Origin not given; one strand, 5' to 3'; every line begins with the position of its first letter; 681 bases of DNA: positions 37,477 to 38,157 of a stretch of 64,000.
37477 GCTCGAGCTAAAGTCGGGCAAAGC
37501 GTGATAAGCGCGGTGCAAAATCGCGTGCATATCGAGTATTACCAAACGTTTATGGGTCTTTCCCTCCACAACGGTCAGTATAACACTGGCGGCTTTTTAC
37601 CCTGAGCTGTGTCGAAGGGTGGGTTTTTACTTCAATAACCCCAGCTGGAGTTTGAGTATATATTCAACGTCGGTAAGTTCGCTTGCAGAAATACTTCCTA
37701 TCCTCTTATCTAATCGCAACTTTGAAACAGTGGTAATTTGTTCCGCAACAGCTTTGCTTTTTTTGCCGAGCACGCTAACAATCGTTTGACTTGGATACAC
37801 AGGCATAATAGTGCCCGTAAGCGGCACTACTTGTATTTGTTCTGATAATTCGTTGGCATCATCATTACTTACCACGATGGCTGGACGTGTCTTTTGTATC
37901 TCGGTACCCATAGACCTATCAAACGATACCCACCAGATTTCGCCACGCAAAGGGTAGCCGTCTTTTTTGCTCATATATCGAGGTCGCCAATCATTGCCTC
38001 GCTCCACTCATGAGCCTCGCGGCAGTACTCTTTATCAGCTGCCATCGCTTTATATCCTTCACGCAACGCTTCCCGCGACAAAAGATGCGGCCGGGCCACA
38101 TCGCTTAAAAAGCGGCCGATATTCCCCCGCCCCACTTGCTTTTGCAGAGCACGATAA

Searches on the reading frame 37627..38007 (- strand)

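Call 61: search_protein_families(library=pfam, proteins=[window:37627-38007:-], max_evalue=0.00001)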
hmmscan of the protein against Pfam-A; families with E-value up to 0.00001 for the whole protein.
window:37627-38007:- (126 aa): 1 family
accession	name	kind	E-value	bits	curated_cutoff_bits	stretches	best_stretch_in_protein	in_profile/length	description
PF02452.23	PemK_toxin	-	2.6e-22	79.5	23.1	1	21-121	2-108/109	PemK-like, MazF-like toxin of type II toxin-antitoxin system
